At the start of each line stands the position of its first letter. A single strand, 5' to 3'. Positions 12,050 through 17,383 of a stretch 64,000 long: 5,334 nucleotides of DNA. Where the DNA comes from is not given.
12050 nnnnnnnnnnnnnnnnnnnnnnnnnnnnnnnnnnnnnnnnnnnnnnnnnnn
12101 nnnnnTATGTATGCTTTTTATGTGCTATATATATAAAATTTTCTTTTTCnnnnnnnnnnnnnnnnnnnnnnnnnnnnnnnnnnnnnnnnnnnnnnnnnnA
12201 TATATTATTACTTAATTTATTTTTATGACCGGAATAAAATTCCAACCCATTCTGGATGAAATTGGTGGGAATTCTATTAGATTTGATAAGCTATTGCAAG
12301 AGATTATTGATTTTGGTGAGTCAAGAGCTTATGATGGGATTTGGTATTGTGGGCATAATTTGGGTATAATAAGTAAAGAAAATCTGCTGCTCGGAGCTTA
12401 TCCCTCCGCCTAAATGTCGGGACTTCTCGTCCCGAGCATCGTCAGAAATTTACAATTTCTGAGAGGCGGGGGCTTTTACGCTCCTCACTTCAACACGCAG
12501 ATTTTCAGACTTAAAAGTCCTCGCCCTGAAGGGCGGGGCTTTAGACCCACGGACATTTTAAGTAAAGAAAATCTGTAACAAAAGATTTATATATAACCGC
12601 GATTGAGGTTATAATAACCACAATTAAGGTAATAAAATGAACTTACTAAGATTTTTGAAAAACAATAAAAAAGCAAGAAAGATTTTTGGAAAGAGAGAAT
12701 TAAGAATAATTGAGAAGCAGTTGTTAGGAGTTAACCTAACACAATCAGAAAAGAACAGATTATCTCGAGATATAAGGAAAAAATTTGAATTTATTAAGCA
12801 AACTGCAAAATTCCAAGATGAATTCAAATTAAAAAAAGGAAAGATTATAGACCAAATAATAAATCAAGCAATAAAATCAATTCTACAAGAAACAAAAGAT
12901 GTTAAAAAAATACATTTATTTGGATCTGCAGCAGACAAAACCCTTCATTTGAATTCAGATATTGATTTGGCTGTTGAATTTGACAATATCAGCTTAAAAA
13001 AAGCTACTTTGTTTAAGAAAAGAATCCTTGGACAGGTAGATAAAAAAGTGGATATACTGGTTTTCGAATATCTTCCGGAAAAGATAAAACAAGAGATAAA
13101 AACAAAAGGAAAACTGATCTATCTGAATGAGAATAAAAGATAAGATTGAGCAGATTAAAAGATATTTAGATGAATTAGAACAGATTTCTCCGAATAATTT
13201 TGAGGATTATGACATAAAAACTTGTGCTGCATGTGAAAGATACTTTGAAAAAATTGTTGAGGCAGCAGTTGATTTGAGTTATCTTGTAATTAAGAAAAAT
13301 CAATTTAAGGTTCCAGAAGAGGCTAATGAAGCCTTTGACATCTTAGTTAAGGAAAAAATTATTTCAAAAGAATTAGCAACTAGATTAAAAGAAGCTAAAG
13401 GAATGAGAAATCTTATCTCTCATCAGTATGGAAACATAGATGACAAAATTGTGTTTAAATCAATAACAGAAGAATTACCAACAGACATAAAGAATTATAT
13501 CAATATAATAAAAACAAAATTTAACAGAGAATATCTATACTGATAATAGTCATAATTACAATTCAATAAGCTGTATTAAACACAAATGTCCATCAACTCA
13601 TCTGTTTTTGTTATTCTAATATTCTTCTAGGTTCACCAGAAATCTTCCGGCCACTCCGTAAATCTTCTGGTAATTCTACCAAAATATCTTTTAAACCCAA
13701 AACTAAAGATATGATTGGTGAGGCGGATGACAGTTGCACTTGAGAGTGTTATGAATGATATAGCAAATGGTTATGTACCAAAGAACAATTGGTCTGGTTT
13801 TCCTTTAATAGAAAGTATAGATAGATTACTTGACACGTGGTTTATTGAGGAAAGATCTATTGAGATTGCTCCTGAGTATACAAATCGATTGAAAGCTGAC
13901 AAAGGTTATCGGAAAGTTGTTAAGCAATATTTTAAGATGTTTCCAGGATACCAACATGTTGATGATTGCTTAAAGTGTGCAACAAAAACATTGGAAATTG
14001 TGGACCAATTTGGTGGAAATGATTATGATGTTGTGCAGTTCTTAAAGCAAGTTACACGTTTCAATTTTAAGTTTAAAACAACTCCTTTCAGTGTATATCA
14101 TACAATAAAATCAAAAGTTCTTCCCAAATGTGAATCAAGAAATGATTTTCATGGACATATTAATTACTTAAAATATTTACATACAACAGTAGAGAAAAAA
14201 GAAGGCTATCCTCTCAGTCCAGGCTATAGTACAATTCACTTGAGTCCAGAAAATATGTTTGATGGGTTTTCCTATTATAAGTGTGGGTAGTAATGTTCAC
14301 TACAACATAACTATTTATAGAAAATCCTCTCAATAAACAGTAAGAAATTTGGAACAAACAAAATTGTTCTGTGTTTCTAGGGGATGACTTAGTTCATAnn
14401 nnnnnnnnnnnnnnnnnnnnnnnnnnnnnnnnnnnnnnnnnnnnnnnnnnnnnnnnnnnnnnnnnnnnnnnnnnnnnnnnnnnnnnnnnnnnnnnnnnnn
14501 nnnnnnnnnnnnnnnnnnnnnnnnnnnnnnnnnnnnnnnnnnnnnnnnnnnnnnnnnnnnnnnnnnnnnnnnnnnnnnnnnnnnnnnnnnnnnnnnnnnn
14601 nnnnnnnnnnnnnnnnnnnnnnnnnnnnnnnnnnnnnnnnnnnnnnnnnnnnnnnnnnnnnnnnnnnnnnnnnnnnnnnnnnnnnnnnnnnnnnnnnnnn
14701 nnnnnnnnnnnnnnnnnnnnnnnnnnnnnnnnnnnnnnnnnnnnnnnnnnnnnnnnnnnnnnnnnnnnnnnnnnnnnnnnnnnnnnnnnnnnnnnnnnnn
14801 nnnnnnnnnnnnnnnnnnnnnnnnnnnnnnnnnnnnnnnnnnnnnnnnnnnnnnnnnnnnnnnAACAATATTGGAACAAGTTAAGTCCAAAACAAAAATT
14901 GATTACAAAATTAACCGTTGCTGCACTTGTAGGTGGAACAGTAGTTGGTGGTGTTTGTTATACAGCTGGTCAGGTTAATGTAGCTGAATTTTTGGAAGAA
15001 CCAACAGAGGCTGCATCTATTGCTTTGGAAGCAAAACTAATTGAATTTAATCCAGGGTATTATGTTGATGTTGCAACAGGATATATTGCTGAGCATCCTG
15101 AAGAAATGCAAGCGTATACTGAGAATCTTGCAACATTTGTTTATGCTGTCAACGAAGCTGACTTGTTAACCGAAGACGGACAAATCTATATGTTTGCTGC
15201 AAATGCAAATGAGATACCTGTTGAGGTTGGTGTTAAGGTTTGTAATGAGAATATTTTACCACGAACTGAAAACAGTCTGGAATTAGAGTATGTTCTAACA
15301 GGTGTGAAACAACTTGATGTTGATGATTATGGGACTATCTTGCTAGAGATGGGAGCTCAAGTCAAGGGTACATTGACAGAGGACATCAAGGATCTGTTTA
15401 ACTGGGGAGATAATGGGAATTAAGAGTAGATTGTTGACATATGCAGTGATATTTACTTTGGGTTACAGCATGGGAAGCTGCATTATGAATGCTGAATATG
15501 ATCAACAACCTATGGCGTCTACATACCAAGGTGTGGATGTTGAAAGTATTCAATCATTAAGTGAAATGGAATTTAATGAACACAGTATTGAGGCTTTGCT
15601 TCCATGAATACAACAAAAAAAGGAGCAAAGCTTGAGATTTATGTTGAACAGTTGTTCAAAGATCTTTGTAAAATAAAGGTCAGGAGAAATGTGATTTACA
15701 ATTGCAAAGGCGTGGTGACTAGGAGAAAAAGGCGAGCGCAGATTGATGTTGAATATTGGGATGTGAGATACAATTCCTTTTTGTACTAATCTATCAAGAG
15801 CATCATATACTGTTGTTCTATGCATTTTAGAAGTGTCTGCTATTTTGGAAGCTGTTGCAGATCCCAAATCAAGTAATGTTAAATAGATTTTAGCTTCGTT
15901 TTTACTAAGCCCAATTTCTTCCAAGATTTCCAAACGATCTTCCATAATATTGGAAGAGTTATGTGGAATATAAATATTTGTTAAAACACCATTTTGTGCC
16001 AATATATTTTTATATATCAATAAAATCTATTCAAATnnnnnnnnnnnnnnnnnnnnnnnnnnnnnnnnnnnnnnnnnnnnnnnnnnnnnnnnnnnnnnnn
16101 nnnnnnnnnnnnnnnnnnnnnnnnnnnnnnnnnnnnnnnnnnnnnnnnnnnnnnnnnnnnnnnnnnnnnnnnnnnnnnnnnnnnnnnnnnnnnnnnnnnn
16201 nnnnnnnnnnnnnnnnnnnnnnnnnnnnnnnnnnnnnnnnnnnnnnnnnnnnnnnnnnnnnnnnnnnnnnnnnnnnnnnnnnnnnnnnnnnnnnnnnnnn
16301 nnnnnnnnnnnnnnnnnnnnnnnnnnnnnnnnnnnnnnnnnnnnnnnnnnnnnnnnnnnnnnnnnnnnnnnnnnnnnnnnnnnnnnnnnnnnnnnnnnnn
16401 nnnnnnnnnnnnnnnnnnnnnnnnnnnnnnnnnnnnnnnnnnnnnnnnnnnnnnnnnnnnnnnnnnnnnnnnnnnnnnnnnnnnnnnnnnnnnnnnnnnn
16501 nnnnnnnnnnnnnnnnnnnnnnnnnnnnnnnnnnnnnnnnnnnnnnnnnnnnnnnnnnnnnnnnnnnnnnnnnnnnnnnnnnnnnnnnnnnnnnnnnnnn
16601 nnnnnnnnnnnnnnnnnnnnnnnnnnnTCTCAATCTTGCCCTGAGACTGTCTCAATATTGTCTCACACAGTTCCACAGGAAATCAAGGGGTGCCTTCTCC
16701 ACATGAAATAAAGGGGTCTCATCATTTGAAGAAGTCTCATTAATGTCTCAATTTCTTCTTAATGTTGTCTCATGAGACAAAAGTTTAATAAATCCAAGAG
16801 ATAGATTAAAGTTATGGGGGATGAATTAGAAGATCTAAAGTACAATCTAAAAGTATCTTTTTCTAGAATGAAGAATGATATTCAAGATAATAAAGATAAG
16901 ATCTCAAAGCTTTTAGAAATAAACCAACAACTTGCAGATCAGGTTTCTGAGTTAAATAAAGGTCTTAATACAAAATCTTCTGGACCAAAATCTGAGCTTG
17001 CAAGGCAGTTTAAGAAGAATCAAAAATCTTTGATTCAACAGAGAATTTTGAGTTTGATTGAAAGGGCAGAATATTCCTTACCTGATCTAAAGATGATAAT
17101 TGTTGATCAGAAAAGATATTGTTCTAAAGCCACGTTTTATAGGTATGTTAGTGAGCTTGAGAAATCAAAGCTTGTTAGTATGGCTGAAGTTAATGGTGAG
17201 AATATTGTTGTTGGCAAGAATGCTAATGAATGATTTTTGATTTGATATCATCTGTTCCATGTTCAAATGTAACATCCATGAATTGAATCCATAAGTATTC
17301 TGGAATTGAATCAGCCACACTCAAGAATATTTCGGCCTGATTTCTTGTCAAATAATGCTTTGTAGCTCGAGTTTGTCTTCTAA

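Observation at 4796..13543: Island-like accessory stretch directly downstream of the rRNA operon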

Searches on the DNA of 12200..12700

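Call 55: search_rna_families(source=window, start=12200, end=12700, threshold=evalue, max_evalue=1)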
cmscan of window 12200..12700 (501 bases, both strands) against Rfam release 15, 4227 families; matches with E-value up to 1: 3.
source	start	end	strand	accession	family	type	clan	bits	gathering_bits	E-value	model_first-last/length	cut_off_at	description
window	12510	12662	-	RF02070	STnc300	Gene; sRNA;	-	24.9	80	0.44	1-159/159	no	Salmonella enterica sRNA STnc300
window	12564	12634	-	RF02551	DapZ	Cis-reg;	-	21.3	56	0.24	1-78/78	no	ABC transporter regulator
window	12234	12277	-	RF00637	mir-276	Gene; miRNA;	-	16.6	62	0.28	25-68/90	no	mir-276 microRNA precursor family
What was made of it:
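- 12371..12577 (.): GC-rich, hairpin-rich repeated element: about 175 nt between two 17-nt direct repeats, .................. No Rfam family (call 55).
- On Known RNA family (Rfam) for the GC-rich element: The best E-values are 0.24-0.44, far below the gathering scores (call 55).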

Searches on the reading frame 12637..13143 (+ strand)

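Call 6: search_protein_families(library=pfam, proteins=[window:12637-13143:+], max_evalue=0.1)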
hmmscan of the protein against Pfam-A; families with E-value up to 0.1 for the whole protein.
window:12637-13143:+ (168 aa): 4 families
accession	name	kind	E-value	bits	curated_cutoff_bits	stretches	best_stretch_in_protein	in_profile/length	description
PF18765.7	Polbeta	-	1.6e-16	60.6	26.9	1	78-165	2-91/93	Polymerase beta, Nucleotidyltransferase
PF01909.29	NTP_transf_2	-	9.1e-10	39.2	21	1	79-158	4-90/93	Nucleotidyltransferase domain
PF22600.2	MTPAP-like_central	-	1.1e-05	26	27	1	42-137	1-86/139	Poly(A) RNA polymerase, mitochondrial-like, central palm domain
PF14252.11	DUF4347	-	0.078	13.2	24.6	0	77-125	35-80/164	Domain of unknown function (DUF4347)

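Call 7: search_protein_families(library=phrogs, proteins=[window:12637-13143:+], max_evalue=0.1)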
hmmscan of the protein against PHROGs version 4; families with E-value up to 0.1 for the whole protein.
window:12637-13143:+ (168 aa): 1 family
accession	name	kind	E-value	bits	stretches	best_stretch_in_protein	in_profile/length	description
phrog_35768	-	unknown function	0.088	14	1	135-165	29-59/60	-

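Call 38: search_protein_families(library=ncbifam, proteins=[window:12637-13143:+], max_evalue=0.01)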
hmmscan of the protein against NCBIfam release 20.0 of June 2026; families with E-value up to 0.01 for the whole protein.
window:12637-13143:+ (168 aa): 6 families
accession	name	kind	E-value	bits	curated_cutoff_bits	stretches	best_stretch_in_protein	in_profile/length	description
NF047752.1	MntA_antitoxin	equivalog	9.7e-15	54.4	60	1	83-166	1-85/106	type VII toxin-antitoxin system MntA family adenylyltransferase antitoxin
NF010309.0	PRK13746.1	subfamily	6.3e-05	22.4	193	1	75-115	13-54/263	aminoglycoside adenylyltransferase family protein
NF012157.0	ANT_3pp_I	equivalog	0.00064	19.1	375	1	78-115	13-48/256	AadA family aminoglycoside 3''-O-nucleotidyltransferase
NF012212.1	ANT_9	subfamily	0.0007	18.9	340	1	75-124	6-57/249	aminoglycoside nucleotidyltransferase ANT(9)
NF012135.0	ANT_3pp_9_crypt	exception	0.0013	18.4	560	1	73-117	11-56/262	cryptic aminoglycoside nucleotidyltransferase ANT(3'')/ANT(9)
NF053581.1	ANT_3pp_Ic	exception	0.0045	16.6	545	1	78-114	19-53/265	aminoglycoside nucleotidyltransferase ANT(3'')-Ic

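Call 68: search_protein_families(library=padloc, proteins=[window:12637-13143:+], max_evalue=0.01)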
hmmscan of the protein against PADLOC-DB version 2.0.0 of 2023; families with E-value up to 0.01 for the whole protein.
window:12637-13143:+ (168 aa): 8 families
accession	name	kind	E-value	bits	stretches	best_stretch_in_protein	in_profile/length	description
PDLC04906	PDC-S09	-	1.5e-10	39.3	1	74-157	10-94/98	-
PDLC04905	PDC-S09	-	3.6e-10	38.1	1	77-162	10-99/101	-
PDLC04904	PDC-S09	-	9e-10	36.7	1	77-156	14-93/104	-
PDLC04902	PDC-S09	-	3.1e-09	35.1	1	77-157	10-91/97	-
PDLC04907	PDC-S09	-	2.3e-06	25.7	1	71-116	6-54/114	-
PDLC04903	PDC-S09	-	4.9e-05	21.6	1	74-115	13-52/108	-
PDLC04368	PDC-M05A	-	0.00012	19.9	1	77-144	94-162/201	-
PDLC04372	PDC-M05A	-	0.0077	14.5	1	71-124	61-111/167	-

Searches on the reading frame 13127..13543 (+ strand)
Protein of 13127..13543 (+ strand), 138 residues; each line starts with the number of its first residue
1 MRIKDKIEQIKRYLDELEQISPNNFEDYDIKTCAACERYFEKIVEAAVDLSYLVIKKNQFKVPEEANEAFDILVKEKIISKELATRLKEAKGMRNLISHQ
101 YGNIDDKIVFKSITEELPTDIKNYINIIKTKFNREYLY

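Call 6: search_protein_families(library=pfam, proteins=[window:13127-13543:+], max_evalue=0.1)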
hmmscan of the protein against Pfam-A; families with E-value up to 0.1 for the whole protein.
window:13127-13543:+ (138 aa): 3 families
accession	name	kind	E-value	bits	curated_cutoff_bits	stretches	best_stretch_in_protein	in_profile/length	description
PF01934.22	HepT-like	-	1.7e-27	95.9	23.5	1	4-124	2-116/120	Ribonuclease HepT-like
PF20797.2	HepT-like_2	-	0.023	15.2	27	1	75-107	50-83/110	HepT-like protein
PF08311.18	Mad3_BUB1_I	-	0.05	14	31.4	1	4-81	16-94/123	Mad3/BUB1 homology region 1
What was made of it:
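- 13127..13543 (+): HepT (HEPN) RNase toxin with an RX4H motif. It overlaps the MNT gene by 17 nt. Pfam HepT-like 1.7e-27 (call 6).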

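Call 7: search_protein_families(library=phrogs, proteins=[window:13127-13543:+], max_evalue=0.1)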
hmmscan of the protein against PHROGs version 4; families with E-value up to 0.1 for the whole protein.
window:13127-13543:+ (138 aa): 1 family
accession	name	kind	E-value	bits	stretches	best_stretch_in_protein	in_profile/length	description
phrog_5483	-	unknown function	0.0097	16.6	1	73-125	74-123/185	-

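Call 18: find_encoding_contigs(protein=window:13127-13543:+, flank=10000, max_places=10)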
Protein window:13127-13543:+ (138 aa): 9 contigs read that carry it; 9 places shown.
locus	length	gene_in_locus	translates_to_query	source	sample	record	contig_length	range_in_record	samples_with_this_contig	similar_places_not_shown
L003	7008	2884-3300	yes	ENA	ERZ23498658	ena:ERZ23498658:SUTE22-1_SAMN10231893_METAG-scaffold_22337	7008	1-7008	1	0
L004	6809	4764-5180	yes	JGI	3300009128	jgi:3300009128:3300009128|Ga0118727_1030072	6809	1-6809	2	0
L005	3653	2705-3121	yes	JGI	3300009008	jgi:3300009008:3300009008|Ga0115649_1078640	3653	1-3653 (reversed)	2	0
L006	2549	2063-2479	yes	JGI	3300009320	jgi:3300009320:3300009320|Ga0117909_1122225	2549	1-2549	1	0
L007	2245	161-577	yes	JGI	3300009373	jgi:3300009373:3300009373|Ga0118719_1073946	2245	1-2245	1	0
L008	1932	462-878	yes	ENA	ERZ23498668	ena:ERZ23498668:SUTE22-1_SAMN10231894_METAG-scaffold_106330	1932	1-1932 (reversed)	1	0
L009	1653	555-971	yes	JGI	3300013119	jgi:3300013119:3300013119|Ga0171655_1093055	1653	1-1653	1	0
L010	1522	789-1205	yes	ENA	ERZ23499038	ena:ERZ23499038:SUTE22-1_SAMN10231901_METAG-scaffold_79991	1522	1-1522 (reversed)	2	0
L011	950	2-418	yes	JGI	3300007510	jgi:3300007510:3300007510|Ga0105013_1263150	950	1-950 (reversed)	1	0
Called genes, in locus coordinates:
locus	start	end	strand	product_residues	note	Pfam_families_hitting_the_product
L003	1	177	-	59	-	?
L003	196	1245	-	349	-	-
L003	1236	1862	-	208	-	-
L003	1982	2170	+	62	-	-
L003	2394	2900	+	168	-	PF22600:MTPAP-like_central (weak), PF01909:NTP_transf_2, PF18765:Polbeta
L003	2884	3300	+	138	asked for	PF01934:HepT-like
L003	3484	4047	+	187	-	-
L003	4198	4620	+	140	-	-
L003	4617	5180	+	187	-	-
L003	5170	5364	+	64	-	-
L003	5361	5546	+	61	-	-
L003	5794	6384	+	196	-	PF00149:Metallophos, PF12850:Metallophos_2, PF14582:Metallophos_3 (weak)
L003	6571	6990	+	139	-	-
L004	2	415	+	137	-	?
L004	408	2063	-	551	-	-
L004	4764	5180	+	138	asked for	PF01934:HepT-like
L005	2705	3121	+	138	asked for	PF01934:HepT-like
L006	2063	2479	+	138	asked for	PF01934:HepT-like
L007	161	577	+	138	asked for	PF01934:HepT-like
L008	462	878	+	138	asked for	PF01934:HepT-like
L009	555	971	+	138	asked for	PF01934:HepT-like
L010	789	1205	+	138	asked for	PF01934:HepT-like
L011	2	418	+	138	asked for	PF01934:HepT-like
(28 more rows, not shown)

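Call 38: search_protein_families(library=ncbifam, proteins=[window:13127-13543:+], max_evalue=0.01)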
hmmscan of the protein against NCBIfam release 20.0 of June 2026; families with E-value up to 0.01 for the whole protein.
window:13127-13543:+ (138 aa): 1 family
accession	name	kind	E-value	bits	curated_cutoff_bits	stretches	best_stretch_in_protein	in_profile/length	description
NF047751.1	HepT_toxin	equivalog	4.4e-30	104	60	1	6-118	1-115/120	type VII toxin-antitoxin system HepT family RNase toxin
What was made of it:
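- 13127..13543 (+): NCBIfam HepT_toxin 104 bits, cut-off 60 (call 38).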

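Call 68: search_protein_families(library=padloc, proteins=[window:13127-13543:+], max_evalue=0.01)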
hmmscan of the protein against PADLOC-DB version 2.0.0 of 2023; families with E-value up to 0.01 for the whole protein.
window:13127-13543:+ (138 aa): 1 family
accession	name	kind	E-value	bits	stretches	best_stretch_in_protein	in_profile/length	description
PDLC01513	Cas8a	-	0.0084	13.8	0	5-137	53-162/327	CAS-I-A; effector_LS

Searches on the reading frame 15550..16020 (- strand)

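Call 21: search_protein_families(library=pfam, proteins=[window:15550-16020:-], max_evalue=0.01)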
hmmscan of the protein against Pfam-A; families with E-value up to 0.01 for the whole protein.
window:15550-16020:- (156 aa): 12 families
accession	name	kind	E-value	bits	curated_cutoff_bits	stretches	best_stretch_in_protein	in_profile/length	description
PF01978.25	TrmB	-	1.3e-16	60.6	25.6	1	33-87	1-55/68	Sugar-specific transcriptional regulator TrmB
PF13730.12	HTH_36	-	5.1e-06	26.6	25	1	37-84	2-55/55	Helix-turn-helix domain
PF01047.28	MarR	-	1.7e-05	25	24.6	1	39-85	2-48/59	MarR family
PF03965.22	Penicillinase_R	-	0.00051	20.8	22.6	1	38-86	1-53/115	Penicillinase repressor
PF08221.17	HTH_9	-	0.00085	19.8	23.4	1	43-85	16-58/62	RNA polymerase III subunit RPC82 helix-turn-helix domain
PF13551.12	HTH_29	-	0.0018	18.7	28.1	1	49-84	7-42/64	Winged helix-turn helix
PF13412.12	HTH_24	-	0.0031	17.5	21.9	0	40-84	3-47/48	Winged helix-turn-helix DNA-binding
PF09339.16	HTH_IclR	-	0.0052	17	22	0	55-85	19-49/52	IclR helix-turn-helix domain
PF03551.20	PadR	-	0.0061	17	27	0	64-86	27-49/75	Transcriptional regulator PadR-like family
PF24033.1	DUF7342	-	0.0074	16.7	31.6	0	54-86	17-49/150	Family of unknown function (DUF7342)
PF12840.13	HTH_20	-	0.008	16.6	27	0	43-85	7-49/51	Helix-turn-helix domain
PF00392.27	GntR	-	0.0081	16.2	27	0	58-85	28-55/64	Bacterial regulatory proteins, gntR family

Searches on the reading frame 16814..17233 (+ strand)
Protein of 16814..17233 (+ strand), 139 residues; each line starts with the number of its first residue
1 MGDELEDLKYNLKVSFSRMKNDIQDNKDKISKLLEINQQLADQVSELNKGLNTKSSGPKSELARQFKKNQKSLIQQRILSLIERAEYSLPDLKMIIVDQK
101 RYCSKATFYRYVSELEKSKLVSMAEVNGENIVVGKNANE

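Call 21: search_protein_families(library=pfam, proteins=[window:16814-17233:+], max_evalue=0.01)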
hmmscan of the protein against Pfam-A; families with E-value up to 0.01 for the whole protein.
window:16814-17233:+ (139 aa): 1 family
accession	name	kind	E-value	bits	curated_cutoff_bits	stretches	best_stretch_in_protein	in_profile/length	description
PF01475.25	FUR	-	0.0064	17.1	23.1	1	77-130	12-68/121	Ferric uptake regulator family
